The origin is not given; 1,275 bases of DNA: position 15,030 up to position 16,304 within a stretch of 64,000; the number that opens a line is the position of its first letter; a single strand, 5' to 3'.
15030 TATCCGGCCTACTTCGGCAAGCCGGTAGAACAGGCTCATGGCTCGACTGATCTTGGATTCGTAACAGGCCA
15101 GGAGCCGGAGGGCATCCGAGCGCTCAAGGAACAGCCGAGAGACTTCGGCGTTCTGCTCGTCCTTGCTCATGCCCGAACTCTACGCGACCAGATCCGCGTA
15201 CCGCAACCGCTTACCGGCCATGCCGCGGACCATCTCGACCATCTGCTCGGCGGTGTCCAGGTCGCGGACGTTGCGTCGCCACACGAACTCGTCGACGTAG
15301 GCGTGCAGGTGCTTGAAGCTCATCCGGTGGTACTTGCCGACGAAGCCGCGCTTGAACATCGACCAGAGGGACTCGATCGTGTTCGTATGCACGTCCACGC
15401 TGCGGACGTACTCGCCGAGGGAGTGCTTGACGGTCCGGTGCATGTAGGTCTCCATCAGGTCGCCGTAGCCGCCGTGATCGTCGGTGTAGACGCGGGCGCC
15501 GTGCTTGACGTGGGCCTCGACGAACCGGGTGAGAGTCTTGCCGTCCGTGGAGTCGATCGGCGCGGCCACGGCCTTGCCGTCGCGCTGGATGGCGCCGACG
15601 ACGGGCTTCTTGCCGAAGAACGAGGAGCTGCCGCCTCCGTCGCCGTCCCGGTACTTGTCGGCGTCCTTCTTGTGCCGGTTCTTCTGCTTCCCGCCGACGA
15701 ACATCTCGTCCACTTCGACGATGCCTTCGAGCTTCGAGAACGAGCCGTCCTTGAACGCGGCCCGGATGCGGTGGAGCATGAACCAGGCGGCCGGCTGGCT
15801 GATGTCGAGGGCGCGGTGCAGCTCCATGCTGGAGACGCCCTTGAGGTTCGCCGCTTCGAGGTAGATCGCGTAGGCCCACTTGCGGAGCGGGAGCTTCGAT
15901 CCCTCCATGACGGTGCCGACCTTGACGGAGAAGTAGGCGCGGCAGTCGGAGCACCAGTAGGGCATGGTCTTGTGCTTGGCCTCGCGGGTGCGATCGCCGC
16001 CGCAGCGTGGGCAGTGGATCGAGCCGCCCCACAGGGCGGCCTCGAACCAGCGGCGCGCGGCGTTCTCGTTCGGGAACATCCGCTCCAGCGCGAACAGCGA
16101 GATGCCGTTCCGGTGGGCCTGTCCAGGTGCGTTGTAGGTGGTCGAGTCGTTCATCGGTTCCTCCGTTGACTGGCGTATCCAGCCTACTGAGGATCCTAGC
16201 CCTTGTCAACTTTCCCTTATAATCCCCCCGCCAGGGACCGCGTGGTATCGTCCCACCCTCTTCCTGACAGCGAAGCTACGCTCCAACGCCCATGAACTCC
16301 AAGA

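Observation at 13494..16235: A 2.7-kb IS1595-family element that carries passenger genes and has transposed at least twice as one unit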

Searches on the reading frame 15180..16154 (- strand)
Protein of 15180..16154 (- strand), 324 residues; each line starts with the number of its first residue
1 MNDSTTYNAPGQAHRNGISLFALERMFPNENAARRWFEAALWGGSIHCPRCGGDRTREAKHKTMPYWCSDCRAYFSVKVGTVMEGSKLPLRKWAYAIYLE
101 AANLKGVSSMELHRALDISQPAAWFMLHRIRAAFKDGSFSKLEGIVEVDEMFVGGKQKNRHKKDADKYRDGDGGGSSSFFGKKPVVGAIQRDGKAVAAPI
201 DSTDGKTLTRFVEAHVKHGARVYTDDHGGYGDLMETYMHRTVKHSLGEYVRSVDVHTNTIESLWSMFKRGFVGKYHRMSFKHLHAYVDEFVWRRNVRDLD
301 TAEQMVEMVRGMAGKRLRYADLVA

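Call 8: search_protein_families(library=pfam, proteins=[window:15180-16154:-], max_evalue=0.01)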
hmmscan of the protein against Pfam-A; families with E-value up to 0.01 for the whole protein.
window:15180-16154:- (324 aa): 2 families
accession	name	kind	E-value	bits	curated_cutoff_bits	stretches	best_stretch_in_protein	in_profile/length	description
PF12762.13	DDE_Tnp_IS1595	-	2.3e-38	132.1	27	1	141-295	1-153/153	ISXO2-like transposase domain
PF12760.12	Zn_ribbon_IS1595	-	7.1e-07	29.5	25.4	1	28-73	1-45/46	Transposase zinc-ribbon domain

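Call 9: search_protein_families(library=ncbifam, proteins=[window:15180-16154:-], max_evalue=0.01)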
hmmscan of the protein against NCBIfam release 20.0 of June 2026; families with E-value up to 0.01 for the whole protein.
window:15180-16154:- (324 aa): 2 families
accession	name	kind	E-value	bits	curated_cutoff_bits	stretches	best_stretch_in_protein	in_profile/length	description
NF033547.1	transpos_IS1595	equivalog_domain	5.7e-56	189.8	75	1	86-297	2-215/215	IS1595 family transposase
NF033558.1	transpos_IS1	equivalog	0.0002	21.3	100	1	48-159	1-113/199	IS1 family transposase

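Call 11: find_encoding_contigs(protein=window:15180-16154:-, flank=6000, max_places=10)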
Protein window:15180-16154:- (324 aa): 3 contigs read that carry it; 3 places shown.
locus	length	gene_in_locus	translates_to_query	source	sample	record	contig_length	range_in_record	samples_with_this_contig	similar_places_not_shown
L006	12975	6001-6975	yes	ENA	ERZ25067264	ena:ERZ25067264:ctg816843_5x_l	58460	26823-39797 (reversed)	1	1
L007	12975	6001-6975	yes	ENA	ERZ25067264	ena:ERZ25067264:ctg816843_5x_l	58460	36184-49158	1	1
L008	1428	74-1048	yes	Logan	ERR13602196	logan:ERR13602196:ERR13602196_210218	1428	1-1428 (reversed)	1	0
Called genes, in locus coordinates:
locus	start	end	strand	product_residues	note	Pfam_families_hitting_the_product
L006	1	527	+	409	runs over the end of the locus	PF25919:BSH_CusB (faint), PF25917:BSH_RND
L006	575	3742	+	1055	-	PF00873:ACR_tran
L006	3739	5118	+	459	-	PF00067:p450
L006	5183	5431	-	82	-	-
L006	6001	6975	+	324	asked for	PF12760:Zn_ribbon_IS1595 (weak), PF12762:DDE_Tnp_IS1595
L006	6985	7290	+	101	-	-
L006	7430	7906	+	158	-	PF13551:HTH_29, PF13384:HTH_23 (faint), PF13565:HTH_32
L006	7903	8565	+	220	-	PF13358:DDE_3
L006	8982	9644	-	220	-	-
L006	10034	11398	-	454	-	PF05598:DUF772, PF01609:DDE_Tnp_1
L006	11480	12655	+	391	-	PF09995:MPAB_Lcp_cat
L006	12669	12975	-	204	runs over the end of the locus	PF02798:GST_N, PF13417:GST_N_3, PF13409:GST_N_2, PF13410:GST_C_2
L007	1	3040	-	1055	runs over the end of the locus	PF00873:ACR_tran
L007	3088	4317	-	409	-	PF25919:BSH_CusB (faint), PF25917:BSH_RND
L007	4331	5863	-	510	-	PF02321:OEP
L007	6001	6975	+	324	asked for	PF12760:Zn_ribbon_IS1595 (weak), PF12762:DDE_Tnp_IS1595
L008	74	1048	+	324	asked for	PF12760:Zn_ribbon_IS1595 (weak), PF12762:DDE_Tnp_IS1595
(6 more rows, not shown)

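Call 17: find_related_loci(query=window:15180-16154:-, collection=genome_contigs, flank=5000)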
Query window:15180-16154:- (324 aa) in genome_contigs; peptide patterns used: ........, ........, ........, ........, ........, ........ (x = any residue, [..] = any of these).
94 stretches matched a pattern; 25 encode a relative of the query (tblastn E <= 1e-3); 25 distinct loci.
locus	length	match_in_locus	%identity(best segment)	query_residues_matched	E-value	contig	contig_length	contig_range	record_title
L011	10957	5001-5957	87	6-324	0e+0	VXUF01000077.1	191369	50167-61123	MAG: Holophagales bacterium isolate SB0666_bin_22 NODE_7_length_191369_cov_7.124826, whole genome shotgun sequence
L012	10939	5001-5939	48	9-324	8e-101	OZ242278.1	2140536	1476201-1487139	MAG: Gammaproteobacteria bacterium isolate 99813c64-cda1-4339-9072-ed8613caf1e7 genome assembly, chromosome: 1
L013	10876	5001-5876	51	6-305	5e-92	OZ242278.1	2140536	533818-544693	MAG: Gammaproteobacteria bacterium isolate 99813c64-cda1-4339-9072-ed8613caf1e7 genome assembly, chromosome: 1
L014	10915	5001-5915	47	12-323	6e-87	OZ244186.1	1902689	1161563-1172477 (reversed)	MAG: Alphaproteobacteria bacterium isolate 2c0f1b17-f0ed-4009-9260-e7fb00a153c3 genome assembly, chromosome: 1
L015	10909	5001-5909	46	15-323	2e-81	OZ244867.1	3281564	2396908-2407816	MAG: Arenicellales bacterium isolate fc3f0915-ecf4-4811-8bf2-63c63896915f genome assembly, chromosome: 1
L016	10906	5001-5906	45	15-323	2e-77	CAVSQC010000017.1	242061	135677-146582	MAG: uncultured Alphaproteobacteria bacterium isolate MFD03044.bin.2.104 genome assembly, contig: contig_32621, whole ge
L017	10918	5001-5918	45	12-323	2e-77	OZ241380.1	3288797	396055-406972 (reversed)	MAG: Arenicellales bacterium isolate 48bea495-cb59-4622-83a6-b71c21f957df genome assembly, chromosome: 1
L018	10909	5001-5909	47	15-323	5e-77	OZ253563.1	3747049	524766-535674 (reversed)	MAG: Arenicellales bacterium isolate d7a5d0b4-cbae-4db0-9a13-9ca8b385098f genome assembly, chromosome: 1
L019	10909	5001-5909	47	15-323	5e-77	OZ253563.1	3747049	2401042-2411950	MAG: Arenicellales bacterium isolate d7a5d0b4-cbae-4db0-9a13-9ca8b385098f genome assembly, chromosome: 1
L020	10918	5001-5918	46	12-323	6e-76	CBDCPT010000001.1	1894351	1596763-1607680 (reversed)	MAG: Arenicellales bacterium isolate fadde0ce-b209-473f-868c-ec93306c25c8 genome assembly, contig: contig_1, whole genom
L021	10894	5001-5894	43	18-324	8e-75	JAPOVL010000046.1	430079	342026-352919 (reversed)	MAG: Chloroflexota bacterium isolate COS1_bin_19 NODE_7_length_430079_cov_206.064, whole genome shotgun sequence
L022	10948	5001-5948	45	15-323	7e-73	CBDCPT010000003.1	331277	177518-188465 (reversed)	MAG: Arenicellales bacterium isolate fadde0ce-b209-473f-868c-ec93306c25c8 genome assembly, contig: contig_3, whole genom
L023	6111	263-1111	45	18-297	5e-66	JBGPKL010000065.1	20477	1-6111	MAG: Sulfurifustaceae bacterium isolate OBJ_0618_7090110_287 k141_1961201_length_20477_cov_34.2069, whole genome shotgun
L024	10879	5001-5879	39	19-324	3e-62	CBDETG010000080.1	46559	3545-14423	MAG: Leptonemataceae bacterium isolate 4d98f0f0-2bf7-434a-b357-397b54298da8 genome assembly, contig: contig_80, whole ge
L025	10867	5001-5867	40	27-324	9e-62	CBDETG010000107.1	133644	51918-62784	MAG: Leptonemataceae bacterium isolate 4d98f0f0-2bf7-434a-b357-397b54298da8 genome assembly, contig: contig_107, whole g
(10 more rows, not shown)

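Call 26: search_protein_families(library=pfam, proteins=[L011:5957-7177:-, L011:3703-4926:+, L011:7571-8668:+], max_evalue=0.001)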
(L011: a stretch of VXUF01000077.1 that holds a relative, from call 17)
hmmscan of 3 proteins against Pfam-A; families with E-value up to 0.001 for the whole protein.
L011:5957-7177:- (406 aa): 4 families
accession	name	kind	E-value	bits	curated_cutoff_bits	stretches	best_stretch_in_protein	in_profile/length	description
PF01555.25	N6_N4_Mtase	-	1.4e-43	149.9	26.7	1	6-270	1-217/221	DNA methylase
PF01844.29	HNH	-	7.6e-09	36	21.4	1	341-386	1-46/47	HNH endonuclease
PF02945.21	Endonuclease_7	-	4.8e-05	23.6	23.6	1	327-383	12-62/82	Recombination endonuclease VII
PF14279.12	HNH_5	-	0.00027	21.2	27.5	1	341-386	1-45/56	HNH endonuclease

L011:3703-4926:+ (407 aa): 5 families
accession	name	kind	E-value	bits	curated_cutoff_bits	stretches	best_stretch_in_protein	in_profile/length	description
PF13484.11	Fer4_16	-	8.9e-09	36.4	30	1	295-359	2-66/66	4Fe-4S double cluster binding domain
PF12838.12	Fer4_7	-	8.4e-08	33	27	1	294-359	1-51/52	4Fe-4S dicluster domain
PF13486.11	Dehalogenase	-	5.5e-05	22.9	24.3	1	184-281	207-306/306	Reductive dehalogenase subunit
PF13534.11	Fer4_17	-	0.00022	22.2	22.2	0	348-370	4-26/61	4Fe-4S dicluster domain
PF14697.11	Fer4_21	-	0.00024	21.6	35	0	291-312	37-59/59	4Fe-4S dicluster domain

L011:7571-8668:+ (365 aa): 1 family
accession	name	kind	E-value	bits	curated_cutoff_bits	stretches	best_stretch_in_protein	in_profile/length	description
PF00174.25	Oxidored_molyb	-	1.3e-34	119.6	24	1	140-295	8-169/169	Oxidoreductase molybdopterin binding domain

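Call 53: search_protein_families(library=phrogs, proteins=[L054:2514-3215:-], max_evalue=0.01)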
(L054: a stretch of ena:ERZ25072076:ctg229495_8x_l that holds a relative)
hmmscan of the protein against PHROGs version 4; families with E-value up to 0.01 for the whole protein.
L054:2514-3215:- (233 aa): 0 families

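Call 54: search_protein_families(library=padloc, proteins=[L054:2514-3215:-], max_evalue=0.01)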
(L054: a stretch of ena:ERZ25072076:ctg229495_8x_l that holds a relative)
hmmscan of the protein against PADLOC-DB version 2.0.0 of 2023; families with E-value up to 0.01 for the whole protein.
L054:2514-3215:- (233 aa): 0 families

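Call 72: search_protein_families(library=pfam, proteins=[L015:5908-8571:+, L016:6165-7013:+, L017:6253-7425:+, L018:6008-6493:+, L018:6462-6821:+, L018:7312-8577:-, L020:6457-6849:-, L022:5947-7998:+, L022:7781-8449:+], max_evalue=0.001)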
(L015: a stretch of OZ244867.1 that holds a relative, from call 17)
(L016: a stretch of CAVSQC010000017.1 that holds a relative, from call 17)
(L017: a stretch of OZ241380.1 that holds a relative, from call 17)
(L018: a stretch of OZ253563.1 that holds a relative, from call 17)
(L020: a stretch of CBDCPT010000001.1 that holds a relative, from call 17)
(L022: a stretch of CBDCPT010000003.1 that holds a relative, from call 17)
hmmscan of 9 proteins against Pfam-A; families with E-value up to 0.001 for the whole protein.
L015:5908-8571:+ (887 aa): 4 families
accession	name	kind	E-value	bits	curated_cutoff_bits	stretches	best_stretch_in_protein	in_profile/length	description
PF02384.22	N6_Mtase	-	2.6e-34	119.4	20.4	1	320-640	3-278/311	N-6 DNA Methylase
PF07669.17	Eco57I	-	1.3e-12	48.6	25.3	1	413-573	2-165/171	Eco57I restriction-modification methylase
PF01170.24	UPF0020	-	1.4e-07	31.8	22.3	1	369-432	32-97/197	RMKL-like, methyltransferase domain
PF20473.4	MmeI_Mtase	-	5.6e-05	22.9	27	1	368-445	22-96/259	MmeI, DNA-methyltransferase domain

L016:6165-7013:+ (282 aa): 0 families

L017:6253-7425:+ (390 aa): 2 families
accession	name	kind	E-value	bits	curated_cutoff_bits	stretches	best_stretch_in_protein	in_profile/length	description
PF01555.25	N6_N4_Mtase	-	1.2e-45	156.6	26.7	1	11-213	20-214/221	DNA methylase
PF04471.18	Mrr_cat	-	9.6e-07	29.4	21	1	250-350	2-96/115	Restriction endonuclease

L018:6008-6493:+ (161 aa): 1 family
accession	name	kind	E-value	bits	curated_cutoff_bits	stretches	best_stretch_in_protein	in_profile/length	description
PF13274.11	SocA_Panacea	-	4e-15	57.1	25.7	1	33-126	1-112/113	Antitoxin SocA-like, Panacea domain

L018:6462-6821:+ (119 aa): 0 families

L018:7312-8577:- (421 aa): 2 families
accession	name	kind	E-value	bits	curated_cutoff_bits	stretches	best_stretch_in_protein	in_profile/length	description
PF14294.11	DUF4372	-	4.8e-30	104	25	1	36-108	1-73/74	Domain of unknown function (DUF4372)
PF01609.27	DDE_Tnp_1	-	9.3e-30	104.3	23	1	155-366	4-200/200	Transposase DDE domain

L020:6457-6849:- (130 aa): 0 families

L022:5947-7998:+ (683 aa): 4 families
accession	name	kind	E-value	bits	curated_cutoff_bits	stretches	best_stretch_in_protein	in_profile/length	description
PF02384.22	N6_Mtase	-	1.8e-32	113.3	20.4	1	320-640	3-278/311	N-6 DNA Methylase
PF07669.17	Eco57I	-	1.4e-09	38.7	25.3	1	413-573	2-165/171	Eco57I restriction-modification methylase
PF01170.24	UPF0020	-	1.6e-06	28.4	22.3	1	368-432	31-97/197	RMKL-like, methyltransferase domain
PF20473.4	MmeI_Mtase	-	6.9e-05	22.6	27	1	369-434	23-85/259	MmeI, DNA-methyltransferase domain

L022:7781-8449:+ (222 aa): 0 families

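Call 82: search_dna_similar(query=window:15180-16154:-, collection=plasmids, mode=protein, max_rows=25)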
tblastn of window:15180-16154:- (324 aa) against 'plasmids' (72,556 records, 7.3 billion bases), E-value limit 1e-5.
Records with a match: 434; places in all: 632; records where one place covers at least 80% of the query: 310.
Best place of each record, by identity: <60% 434.
By first word of the organism name: Sinorhizobium 43; Pseudosulfitobacter 30; Ralstonia 29; Acinetobacter 25; Xanthomonas 18; Aeromonas 17; Rhizobium 15; Mesorhizobium 13; Agrobacterium 9; Haloarcula 9; and 102 more.
By predicted mobility (MOB-suite, as given by PLSDB): non-mobilizable 225; conjugative 124; mobilizable 85.
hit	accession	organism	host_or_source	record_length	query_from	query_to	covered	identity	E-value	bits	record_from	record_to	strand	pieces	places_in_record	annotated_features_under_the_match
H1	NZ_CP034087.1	Methylocystis rosea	cell culture,groundwater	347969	16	324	95%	40.2%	1e-56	204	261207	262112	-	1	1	IS1595 family transposase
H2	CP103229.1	Bacteroides faecis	Homo sapiens,cell culture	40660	19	324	94%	38.9%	2e-54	198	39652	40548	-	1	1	IS1595 family transposase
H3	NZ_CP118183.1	Entomospira culicis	Culex pipiens,cell culture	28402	19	323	94%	38.2%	6e-57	205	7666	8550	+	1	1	IS1595 family transposase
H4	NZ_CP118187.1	Entomospira culicis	Culex pipiens,cell culture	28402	19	323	94%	38.2%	6e-57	205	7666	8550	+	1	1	IS1595 family transposase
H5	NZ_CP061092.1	Roseomonas marmotae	Marmota himalayana,pure culture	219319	27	321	91%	38.8%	5e-50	185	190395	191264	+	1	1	IS1595 family transposase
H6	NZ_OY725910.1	Bacteroides finegoldii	-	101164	19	301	87%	40.3%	1e-52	192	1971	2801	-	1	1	none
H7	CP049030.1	Rhodobacteraceae bacterium SC52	Apostichopus japonicus,pure ...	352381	19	284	82%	42.5%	3e-55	200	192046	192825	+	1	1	none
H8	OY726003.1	Phocaeicola massiliensis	-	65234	19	293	85%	39.6%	7e-50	185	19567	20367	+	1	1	record has no annotation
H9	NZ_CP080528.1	Mesorhizobium sp. AR07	Oxytropis sp.,Cell culture,root nodule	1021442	25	319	91%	35.7%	6e-48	179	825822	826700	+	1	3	record has no annotation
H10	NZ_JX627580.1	Methylobacterium oryzae CBMB20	-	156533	30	319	90%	35.9%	1e-43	166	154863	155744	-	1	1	IS1595 family transposase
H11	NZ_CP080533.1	Mesorhizobium sp. AR02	Oxytropis sp.,Cell culture,root nodule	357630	26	319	83%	38.0%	6e-35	174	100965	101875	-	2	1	none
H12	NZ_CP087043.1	Pseudosulfitobacter pseudonitzschiae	Mediolabrus comicus,The surface ...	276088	16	319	94%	33.4%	5e-41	159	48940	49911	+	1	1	IS1595 family transposase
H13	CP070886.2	Pseudosulfitobacter pseudonitzschiae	Skeletonema costatum,The surface ...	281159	16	319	94%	33.4%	5e-41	159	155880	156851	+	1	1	IS1595 family transposase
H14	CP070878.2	Pseudosulfitobacter pseudonitzschiae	Skeletonema costatum,The surface ...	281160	16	319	94%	33.4%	5e-41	159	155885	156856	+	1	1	IS1595 family transposase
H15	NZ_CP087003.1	Pseudosulfitobacter pseudonitzschiae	Skeletonema costatum,The surface ...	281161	16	319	94%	33.4%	5e-41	159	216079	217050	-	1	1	IS1595 family transposase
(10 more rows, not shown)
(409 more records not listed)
